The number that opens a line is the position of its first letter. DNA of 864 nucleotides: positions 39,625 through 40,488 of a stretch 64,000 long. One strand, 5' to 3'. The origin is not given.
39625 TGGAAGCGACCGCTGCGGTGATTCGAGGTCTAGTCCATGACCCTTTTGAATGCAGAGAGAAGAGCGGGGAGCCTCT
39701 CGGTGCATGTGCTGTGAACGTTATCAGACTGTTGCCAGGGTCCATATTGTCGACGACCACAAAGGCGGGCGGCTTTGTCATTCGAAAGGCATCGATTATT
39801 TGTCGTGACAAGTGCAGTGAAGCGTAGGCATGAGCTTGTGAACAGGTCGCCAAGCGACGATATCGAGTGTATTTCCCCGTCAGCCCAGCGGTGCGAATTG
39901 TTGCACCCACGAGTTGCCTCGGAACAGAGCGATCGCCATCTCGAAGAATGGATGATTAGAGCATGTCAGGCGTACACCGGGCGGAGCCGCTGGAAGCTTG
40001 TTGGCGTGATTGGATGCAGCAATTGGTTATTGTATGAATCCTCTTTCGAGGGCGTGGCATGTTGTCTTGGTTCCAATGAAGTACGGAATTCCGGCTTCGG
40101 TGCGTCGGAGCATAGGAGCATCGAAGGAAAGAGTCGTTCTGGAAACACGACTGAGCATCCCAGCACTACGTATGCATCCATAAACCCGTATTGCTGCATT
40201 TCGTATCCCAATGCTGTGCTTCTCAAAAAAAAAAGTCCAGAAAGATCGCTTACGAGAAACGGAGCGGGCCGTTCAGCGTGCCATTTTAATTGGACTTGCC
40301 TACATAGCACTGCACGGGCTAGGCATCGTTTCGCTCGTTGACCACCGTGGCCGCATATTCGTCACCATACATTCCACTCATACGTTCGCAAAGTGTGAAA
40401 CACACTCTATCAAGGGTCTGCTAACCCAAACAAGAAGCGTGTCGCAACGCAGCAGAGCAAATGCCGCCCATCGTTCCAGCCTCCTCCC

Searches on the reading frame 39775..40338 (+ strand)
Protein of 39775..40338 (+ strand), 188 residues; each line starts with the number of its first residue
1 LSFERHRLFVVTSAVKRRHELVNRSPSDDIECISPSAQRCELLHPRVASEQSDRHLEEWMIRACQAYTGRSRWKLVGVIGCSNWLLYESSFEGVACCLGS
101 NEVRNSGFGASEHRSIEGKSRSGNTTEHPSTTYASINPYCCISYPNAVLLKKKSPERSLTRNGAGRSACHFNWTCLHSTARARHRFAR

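Call 16: search_protein_families(library=pfam, proteins=[window:39775-40338:+], max_evalue=1)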
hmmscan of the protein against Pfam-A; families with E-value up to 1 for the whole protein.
window:39775-40338:+ (188 aa): 1 family
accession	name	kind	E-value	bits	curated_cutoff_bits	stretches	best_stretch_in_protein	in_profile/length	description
PF01483.27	P_proprotein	-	0.18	12.4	21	1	30-75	20-66/86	Proprotein convertase P-domain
